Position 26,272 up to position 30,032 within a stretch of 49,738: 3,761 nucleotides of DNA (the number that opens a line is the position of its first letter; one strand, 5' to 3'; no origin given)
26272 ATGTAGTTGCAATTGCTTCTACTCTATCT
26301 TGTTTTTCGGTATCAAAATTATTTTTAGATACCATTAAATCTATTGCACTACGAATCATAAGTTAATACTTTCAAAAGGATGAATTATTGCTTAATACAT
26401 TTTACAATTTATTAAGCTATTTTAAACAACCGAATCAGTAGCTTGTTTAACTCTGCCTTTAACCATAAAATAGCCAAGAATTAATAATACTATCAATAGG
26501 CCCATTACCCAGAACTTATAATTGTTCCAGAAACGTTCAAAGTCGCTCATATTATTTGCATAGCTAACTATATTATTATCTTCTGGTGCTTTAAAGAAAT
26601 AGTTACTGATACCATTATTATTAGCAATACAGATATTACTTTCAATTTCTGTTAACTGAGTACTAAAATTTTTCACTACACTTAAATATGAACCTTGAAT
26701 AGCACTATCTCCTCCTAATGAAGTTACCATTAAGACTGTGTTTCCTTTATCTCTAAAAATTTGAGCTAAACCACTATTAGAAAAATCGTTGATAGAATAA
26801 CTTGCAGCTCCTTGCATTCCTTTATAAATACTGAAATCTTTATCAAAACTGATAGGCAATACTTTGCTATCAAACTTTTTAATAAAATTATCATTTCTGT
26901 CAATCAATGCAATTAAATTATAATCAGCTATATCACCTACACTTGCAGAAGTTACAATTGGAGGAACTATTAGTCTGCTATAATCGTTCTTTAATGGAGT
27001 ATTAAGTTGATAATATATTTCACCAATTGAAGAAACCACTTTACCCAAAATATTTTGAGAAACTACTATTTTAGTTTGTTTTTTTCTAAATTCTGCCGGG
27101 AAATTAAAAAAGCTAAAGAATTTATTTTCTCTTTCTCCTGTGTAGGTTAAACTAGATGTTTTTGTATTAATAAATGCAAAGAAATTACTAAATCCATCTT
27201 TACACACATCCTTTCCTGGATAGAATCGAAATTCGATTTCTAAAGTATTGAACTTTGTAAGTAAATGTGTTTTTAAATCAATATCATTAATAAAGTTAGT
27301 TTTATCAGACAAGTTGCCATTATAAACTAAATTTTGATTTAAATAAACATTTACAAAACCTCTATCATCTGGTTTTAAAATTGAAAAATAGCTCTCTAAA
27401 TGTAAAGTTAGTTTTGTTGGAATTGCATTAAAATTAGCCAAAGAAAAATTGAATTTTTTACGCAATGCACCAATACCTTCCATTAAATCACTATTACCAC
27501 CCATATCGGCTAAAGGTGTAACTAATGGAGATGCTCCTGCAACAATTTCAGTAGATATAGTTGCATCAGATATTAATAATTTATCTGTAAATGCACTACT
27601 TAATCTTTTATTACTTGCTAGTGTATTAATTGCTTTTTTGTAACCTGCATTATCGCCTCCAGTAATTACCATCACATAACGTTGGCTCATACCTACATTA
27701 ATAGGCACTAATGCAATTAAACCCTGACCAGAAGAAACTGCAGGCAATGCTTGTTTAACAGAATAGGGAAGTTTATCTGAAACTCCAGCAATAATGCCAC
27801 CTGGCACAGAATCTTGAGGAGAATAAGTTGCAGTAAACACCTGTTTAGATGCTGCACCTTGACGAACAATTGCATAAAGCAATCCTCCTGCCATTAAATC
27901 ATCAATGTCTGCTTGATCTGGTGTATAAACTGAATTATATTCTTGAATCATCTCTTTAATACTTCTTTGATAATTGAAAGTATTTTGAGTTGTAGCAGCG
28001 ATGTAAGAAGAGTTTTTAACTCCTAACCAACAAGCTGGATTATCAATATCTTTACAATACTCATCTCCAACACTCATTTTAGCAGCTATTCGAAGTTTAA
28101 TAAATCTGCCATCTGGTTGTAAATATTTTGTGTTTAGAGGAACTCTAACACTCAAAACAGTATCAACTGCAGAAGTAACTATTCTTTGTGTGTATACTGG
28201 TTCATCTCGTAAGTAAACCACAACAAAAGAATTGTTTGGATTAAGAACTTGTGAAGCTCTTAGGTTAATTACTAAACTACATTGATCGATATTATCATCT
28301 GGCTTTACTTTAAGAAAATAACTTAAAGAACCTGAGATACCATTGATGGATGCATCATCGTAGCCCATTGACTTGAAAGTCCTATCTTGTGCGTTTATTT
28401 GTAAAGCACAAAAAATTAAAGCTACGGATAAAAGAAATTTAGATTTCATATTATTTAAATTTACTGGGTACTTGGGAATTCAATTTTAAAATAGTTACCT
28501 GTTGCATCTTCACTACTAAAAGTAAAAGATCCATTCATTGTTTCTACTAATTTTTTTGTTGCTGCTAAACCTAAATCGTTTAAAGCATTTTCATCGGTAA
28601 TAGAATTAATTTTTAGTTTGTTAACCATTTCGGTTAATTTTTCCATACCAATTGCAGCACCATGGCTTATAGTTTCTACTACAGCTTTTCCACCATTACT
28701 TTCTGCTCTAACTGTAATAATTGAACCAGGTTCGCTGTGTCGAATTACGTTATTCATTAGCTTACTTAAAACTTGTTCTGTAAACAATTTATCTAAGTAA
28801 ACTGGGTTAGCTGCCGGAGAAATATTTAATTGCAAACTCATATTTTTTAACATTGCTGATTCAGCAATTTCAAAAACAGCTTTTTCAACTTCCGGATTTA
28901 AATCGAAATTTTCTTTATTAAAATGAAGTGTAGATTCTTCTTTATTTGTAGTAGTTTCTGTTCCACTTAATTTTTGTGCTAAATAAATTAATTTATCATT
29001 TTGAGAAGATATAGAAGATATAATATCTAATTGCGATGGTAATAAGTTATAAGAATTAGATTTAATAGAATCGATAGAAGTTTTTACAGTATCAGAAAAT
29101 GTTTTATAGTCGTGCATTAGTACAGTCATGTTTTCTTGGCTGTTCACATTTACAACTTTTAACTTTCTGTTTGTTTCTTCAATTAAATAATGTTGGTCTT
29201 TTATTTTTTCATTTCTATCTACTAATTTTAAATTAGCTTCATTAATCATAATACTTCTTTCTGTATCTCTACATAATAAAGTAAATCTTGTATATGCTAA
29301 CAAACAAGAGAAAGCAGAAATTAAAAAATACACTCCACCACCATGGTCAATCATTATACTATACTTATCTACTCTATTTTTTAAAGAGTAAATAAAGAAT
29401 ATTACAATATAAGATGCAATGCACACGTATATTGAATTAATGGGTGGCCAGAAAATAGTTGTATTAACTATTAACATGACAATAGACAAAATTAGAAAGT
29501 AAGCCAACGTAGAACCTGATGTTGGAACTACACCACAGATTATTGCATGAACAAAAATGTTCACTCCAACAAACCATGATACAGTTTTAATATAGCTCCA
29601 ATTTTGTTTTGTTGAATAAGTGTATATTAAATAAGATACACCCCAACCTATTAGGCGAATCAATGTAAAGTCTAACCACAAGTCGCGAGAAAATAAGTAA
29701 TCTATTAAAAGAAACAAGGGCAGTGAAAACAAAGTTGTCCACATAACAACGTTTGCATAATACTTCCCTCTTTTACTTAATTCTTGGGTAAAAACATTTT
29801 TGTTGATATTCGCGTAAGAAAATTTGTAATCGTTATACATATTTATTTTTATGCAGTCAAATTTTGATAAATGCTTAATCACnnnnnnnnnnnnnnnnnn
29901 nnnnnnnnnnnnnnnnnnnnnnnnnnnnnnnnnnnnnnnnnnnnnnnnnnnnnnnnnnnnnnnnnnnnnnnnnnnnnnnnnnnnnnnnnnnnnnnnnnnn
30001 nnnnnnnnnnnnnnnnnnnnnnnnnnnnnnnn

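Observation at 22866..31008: Non-canonical Bcs-like synthase-dependent exopolysaccharide module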

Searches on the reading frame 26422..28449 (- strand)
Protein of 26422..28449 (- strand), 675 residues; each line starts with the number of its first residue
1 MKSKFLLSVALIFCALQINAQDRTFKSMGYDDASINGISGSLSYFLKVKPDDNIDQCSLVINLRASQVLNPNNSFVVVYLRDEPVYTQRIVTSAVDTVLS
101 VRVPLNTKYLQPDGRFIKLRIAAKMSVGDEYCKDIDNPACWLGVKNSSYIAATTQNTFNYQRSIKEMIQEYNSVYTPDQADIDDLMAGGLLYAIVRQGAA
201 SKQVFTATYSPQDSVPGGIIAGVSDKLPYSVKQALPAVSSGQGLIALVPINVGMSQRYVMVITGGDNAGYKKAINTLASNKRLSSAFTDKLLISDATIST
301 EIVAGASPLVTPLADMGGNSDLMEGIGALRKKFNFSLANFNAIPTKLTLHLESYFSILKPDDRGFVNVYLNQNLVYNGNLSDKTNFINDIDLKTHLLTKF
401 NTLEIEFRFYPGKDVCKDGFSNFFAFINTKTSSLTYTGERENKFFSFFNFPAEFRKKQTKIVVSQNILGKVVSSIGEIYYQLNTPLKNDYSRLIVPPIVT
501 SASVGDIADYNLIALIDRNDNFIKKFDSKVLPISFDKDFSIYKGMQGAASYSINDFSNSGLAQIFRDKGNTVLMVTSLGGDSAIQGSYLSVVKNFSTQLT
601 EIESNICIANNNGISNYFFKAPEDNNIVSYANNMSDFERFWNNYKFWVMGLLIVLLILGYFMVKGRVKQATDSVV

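Call 4: search_protein_families(library=pfam, proteins=[window:26422-28449:-], max_evalue=0.1)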
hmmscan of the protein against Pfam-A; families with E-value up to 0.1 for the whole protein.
window:26422-28449:- (675 aa): 2 families
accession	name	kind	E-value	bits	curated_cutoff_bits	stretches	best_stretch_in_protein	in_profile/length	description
PF03170.19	BcsB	-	4.4e-23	81.9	21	2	20-280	3-265/606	Bacterial cellulose synthase subunit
PF22832.1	PsaO_TMD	-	0.029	15.2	27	1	604-668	24-88/91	PsaO transmembrane domain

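Call 5: search_protein_families(library=ncbifam, proteins=[window:26422-28449:-], max_evalue=0.1)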
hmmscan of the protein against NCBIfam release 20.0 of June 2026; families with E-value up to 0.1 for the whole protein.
window:26422-28449:- (675 aa): 3 families
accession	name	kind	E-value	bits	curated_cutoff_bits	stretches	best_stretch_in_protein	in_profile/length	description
NF008323.1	PRK11114.1-1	equivalog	9.5e-10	37.3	750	1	21-157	3-136/712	cellulose biosynthesis cyclic di-GMP-binding regulatory protein BcsB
NF008325.0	PRK11114.1-3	equivalog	7e-09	34.3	922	1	21-157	60-194/766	cellulose biosynthesis cyclic di-GMP-binding regulatory protein BcsB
NF008330.0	PRK11114.2-4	subfamily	1.3e-06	26.8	945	1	20-156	52-185/761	cellulose biosynthesis cyclic di-GMP-binding regulatory protein BcsB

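Call 41: search_solved_structures(query=A2, max_evalue=0.01, show_alignments=1)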
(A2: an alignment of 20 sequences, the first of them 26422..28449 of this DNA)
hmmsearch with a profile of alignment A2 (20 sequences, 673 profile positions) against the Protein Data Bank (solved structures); distinct sequences matched with E-value up to 0.01: 0.

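Call 42: find_homologous_proteins(query=window:26422-28449:-)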
Query window:26422-28449:- (675 aa): 156 proteins with E <= 0.001 among 8000 candidates; the best 120 are listed.
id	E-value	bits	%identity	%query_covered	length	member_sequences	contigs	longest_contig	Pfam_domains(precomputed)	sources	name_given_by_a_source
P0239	0.0e+0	1429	99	96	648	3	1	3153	PF03170.20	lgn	-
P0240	0.0e+0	1288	83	100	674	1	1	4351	PF03170.20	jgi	jgi:Bacterial cellulose synthase subunit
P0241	0.0e+0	1258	81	100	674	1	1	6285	PF03170.20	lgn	-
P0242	0.0e+0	1253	81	100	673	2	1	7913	PF03170.20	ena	-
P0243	0.0e+0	1244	80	100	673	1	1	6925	PF03170.20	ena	-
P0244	0.0e+0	1240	80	100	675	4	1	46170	PF03170.20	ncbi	-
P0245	0.0e+0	1237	80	100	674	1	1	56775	PF03170.20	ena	-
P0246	0.0e+0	1237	80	100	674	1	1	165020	PF03170.20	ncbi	-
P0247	0.0e+0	1235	80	100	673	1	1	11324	PF03170.20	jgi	jgi:hypothetical protein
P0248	0.0e+0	1233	80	100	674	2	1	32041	PF03170.20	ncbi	-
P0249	0.0e+0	1233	80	100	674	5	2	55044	PF03170.20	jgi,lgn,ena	jgi:hypothetical protein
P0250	0.0e+0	1232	80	100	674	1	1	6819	PF03170.20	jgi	jgi:hypothetical protein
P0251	0.0e+0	1232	80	100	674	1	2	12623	PF03170.20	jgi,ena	-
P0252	0.0e+0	1230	79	100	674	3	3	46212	PF03170.20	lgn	-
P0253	0.0e+0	1229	79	100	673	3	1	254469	PF03170.20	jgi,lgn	-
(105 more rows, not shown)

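Call 63: predict_structure(alignment_id=A4)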
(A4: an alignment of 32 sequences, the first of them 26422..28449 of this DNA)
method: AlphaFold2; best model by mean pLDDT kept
length: 675 residues; sequences in the alignment: 32
mean_pLDDT: 76.5   pTM: 0.70
mean pLDDT of the five models: 76.5, 76.5, 75.4, 74.1, 70.9
residues with pLDDT >= 90: 86; 70-90: 409; 50-70: 141; < 50: 39
segments of 3 or more residues with pLDDT < 50: 16-20, 134-137, 540-551, 621-633
pLDDT, mean of each block of 10 residues (from residue 1): 69 53 71 70 82 87 81 84 86 67 89 83 74 53 85 79 86 88 92 82 82 78 87 86 89 75 91 89 85 77 60 74 72 79 82 82 84 87 86 79 84 54 79 80 71 82 87 91 67 84 73 87 75 61 42 63 84 82 71 73 72 60 39 56 81 86 71 52
secondary structure, 60 per line:
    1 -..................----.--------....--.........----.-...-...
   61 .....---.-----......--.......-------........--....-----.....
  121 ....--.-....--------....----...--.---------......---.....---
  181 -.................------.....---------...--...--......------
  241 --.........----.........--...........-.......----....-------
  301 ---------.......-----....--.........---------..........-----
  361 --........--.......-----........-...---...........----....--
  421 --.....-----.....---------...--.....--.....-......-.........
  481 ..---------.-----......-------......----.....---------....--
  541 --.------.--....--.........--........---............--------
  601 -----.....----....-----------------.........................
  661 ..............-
elements in order (helices of 4 or more, strands of 3 or more residues): H2-19 E33-36 E39-47 E58-65 E75-80 E83-89 E97-104 E116-124 H129-132 E141-144 E149-151 H164-169 E173-177 H182-198 E205-209 E219-221 H229-234 E243-251 E256-264 H267-277 H280-285 E290-293 E310-312 H313-316 E322-325 E328-336 E346-355 E363-370 E373-379 E385-392 E400-410 H415-418 E423-427 E433-437 H452-456 E459-463 H465-470 H472-482 E498-500 E511-516 H521-525 H535-538 H553-556 E559-567 E570-577 H581-592 E606-610 E615-618 H636-674

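Call 67: fold_search(model_id=the predicted structure, library=pdb)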
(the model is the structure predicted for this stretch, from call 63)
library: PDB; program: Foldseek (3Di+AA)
matches with E <= 10: 1413; with E <= 0.001: 119
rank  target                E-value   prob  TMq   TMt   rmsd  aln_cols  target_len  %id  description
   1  9fmt_A                8.8e-32  1.00  0.63  0.65   8.4       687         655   14  Cryo-EM structure of the BcsB hexameric crown from the E. coli cellulose secretion macrocomplex (released 2024-10-16)
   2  9fmt_E                5.8e-31  1.00  0.61  0.64   7.9       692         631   15  Cryo-EM structure of the BcsB hexameric crown from the E. coli cellulose secretion macrocomplex (released 2024-10-16)
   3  9fmt_B                6.5e-31  1.00  0.62  0.64   8.5       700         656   15  Cryo-EM structure of the BcsB hexameric crown from the E. coli cellulose secretion macrocomplex (released 2024-10-16)
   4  9fmt_D                2.1e-30  1.00  0.61  0.63   8.2       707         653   14  Cryo-EM structure of the BcsB hexameric crown from the E. coli cellulose secretion macrocomplex (released 2024-10-16)
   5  9fmt_C                4.1e-30  1.00  0.60  0.66   7.8       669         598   14  Cryo-EM structure of the BcsB hexameric crown from the E. coli cellulose secretion macrocomplex (released 2024-10-16)
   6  9b8i                  1.5e-29  1.00  0.61  0.58   7.0       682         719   14  Cryo-EM structure of the E. coli cellulose synthase BcsB-BcsC fusion protein (released 2025-02-19)
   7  6yg8_A                3.6e-29  1.00  0.61  0.63   6.8       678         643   13  Cryo-EM structure of a BcsB pentamer in the context of an assembled Bcs macrocomplex (released 2021-02-24)
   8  6yg8_D                6.4e-29  1.00  0.60  0.63   6.8       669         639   14  Cryo-EM structure of a BcsB pentamer in the context of an assembled Bcs macrocomplex (released 2021-02-24)
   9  9fmt_F                1.0e-28  1.00  0.60  0.60   9.0       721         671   14  Cryo-EM structure of the BcsB hexameric crown from the E. coli cellulose secretion macrocomplex (released 2024-10-16)
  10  6yg8_B                1.3e-28  1.00  0.59  0.62   6.9       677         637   14  Cryo-EM structure of a BcsB pentamer in the context of an assembled Bcs macrocomplex (released 2021-02-24)
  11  7l2z_D                2.5e-28  1.00  0.57  0.59   8.0       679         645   15  Bacterial cellulose synthase BcsB hexamer (released 2021-03-24)
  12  7l2z_B                9.4e-28  1.00  0.60  0.62   7.4       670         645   14  Bacterial cellulose synthase BcsB hexamer (released 2021-03-24)
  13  7l2z_C                1.5e-27  1.00  0.58  0.60   7.3       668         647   15  Bacterial cellulose synthase BcsB hexamer (released 2021-03-24)
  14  9b8v_G                2.1e-27  1.00  0.58  0.59  11.5       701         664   15  AlphaFold2 informed cryo-EM model of the E. coli cellulose synthase BcsAG3B6 complex (released 2025-02-19)
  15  7lby_B                3.1e-27  1.00  0.53  0.54  12.2       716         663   15  Bacterial cellulose synthase BcsB with polyalanine BcsA model (released 2021-03-24)
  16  7l2z_F                3.7e-27  1.00  0.61  0.62   6.9       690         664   14  Bacterial cellulose synthase BcsB hexamer (released 2021-03-24)
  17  6yg8_E                1.2e-26  1.00  0.56  0.64   6.3       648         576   13  Cryo-EM structure of a BcsB pentamer in the context of an assembled Bcs macrocomplex (released 2021-02-24)
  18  7l2z_E                2.6e-26  1.00  0.59  0.62   7.0       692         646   14  Bacterial cellulose synthase BcsB hexamer (released 2021-03-24)
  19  7l2z_A                3.7e-26  1.00  0.58  0.63   7.3       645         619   15  Bacterial cellulose synthase BcsB hexamer (released 2021-03-24)
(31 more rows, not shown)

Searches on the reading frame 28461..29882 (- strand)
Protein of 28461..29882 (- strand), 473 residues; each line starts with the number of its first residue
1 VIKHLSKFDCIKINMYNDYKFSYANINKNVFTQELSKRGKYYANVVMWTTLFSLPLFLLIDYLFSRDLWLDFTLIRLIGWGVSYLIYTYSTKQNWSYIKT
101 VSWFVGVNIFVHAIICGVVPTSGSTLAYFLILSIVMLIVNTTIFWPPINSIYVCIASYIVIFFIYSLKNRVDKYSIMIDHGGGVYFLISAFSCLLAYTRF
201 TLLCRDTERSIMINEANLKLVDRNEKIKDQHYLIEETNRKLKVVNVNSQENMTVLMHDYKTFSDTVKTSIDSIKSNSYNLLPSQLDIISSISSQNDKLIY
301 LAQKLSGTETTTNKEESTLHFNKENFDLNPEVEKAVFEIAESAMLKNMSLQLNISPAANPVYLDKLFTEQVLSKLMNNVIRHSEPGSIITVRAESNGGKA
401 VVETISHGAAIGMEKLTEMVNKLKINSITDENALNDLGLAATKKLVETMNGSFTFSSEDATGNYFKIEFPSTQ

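Call 4: search_protein_families(library=pfam, proteins=[window:28461-29882:-], max_evalue=0.1)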
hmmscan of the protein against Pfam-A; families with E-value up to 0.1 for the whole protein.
window:28461-29882:- (473 aa): 1 family
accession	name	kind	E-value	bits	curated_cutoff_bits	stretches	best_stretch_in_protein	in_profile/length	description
PF02518.31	HATPase_c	-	1.7e-11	45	26.4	1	365-472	3-110/111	Histidine kinase-, DNA gyrase B-, and HSP90-like ATPase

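Call 5: search_protein_families(library=ncbifam, proteins=[window:28461-29882:-], max_evalue=0.1)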
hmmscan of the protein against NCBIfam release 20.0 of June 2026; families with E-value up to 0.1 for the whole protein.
window:28461-29882:- (473 aa): 42 families (the best 25 are shown)
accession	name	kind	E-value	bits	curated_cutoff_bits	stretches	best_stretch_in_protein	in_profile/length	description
NF053520.1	HK_Porph_FimS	equivalog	2.2e-13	49.4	600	1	236-470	382-616/618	sensor histidine kinase FimS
NF012226.0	AdeS_HK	equivalog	2.9e-11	43.1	500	1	286-470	173-352/353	two-component sensor histidine kinase AdeS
NF008318.0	PRK11107.1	equivalog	3.1e-11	42.1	890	1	315-469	355-516/920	two-component sensor histidine kinase BarA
NF006800.0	PRK09303.1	equivalog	3.3e-11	42.8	342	1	221-470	124-376/383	histidine kinase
NF045595.1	HK_scytonemin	equivalog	1.5e-10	40.1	865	1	300-471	465-635/637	scytonemin biosynthesis sensor histidine kinase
TIGR02956.1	TMAO_torS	equivalog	1.7e-10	39.7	676.5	1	316-470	527-681/967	TMAO reductase system sensor histidine kinase/response regulator TorS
NF033091.0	HK_VanS_ACDEFG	equivalog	2.2e-10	40.1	400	1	217-468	43-291/293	vancomycin resistance histidine kinase VanS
NF046044.1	PnpS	equivalog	2.5e-10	39.9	400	1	283-470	208-390/390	two-component system histidine kinase PnpS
TIGR02966.1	phoR_proteo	equivalog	2.4e-09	36.7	334.2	1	287-469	153-333/333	phosphate regulon sensor histidine kinase PhoR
NF041735.1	hist_kin_RppB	equivalog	3.2e-09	36.1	400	1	257-470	225-438/438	two-component system sensor histidine kinase RppB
TIGR01386.1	cztS_silS_copS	subfamily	7e-09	35.2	292.55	1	315-470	304-457/457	heavy metal sensor histidine kinase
NF041832.1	near_NosP_CTERM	subfamily_domain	1.2e-08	34.4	400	1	322-472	77-226/370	NahK/ErcS family hybrid sensor histidine kinase/response regulator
NF038297.2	hybrid_HK_HrmK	equivalog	1.5e-08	33.8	725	1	318-472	303-458/607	hybrid histidine kinase/response regulator HrmK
NF033092.0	HK_WalK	equivalog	2.7e-08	32.9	725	1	316-470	437-593/594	cell wall metabolism sensor histidine kinase WalK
NF007345.0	PRK09835.1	subfamily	3.3e-08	32.5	423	1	313-471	323-480/482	Cu(+)/Ag(+) sensor histidine kinase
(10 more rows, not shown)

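Call 79: search_protein_families(library=pfam, alignment_id=A3, max_evalue=0.05)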
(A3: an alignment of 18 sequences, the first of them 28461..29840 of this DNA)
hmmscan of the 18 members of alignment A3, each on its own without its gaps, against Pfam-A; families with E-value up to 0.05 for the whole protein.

A. member 1, window:28461-29840:- (459 aa): 1 family
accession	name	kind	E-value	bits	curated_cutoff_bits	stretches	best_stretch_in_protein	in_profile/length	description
PF02518.31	HATPase_c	-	1.6e-11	45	26.4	1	351-458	3-110/111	Histidine kinase-, DNA gyrase B-, and HSP90-like ATPase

B. families by the number of members that match (of 18 scanned): 7 families
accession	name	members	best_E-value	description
PF02518.31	HATPase_c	18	8.9e-18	Histidine kinase-, DNA gyrase B-, and HSP90-like ATPase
PF00512.31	HisKA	2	1.7e-07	His Kinase A (phospho-acceptor) domain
PF13581.12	HATPase_c_2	2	0.01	Histidine kinase-like ATPase domain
PF17380.7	DUF5401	2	0.034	Family of unknown function (DUF5401)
PF04102.17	SlyX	1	0.0043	SlyX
PF06173.18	DUF986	1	0.013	Protein of unknown function (DUF986)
PF23742.1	VBS_C3G9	1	0.028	C3G9 VBS-like domain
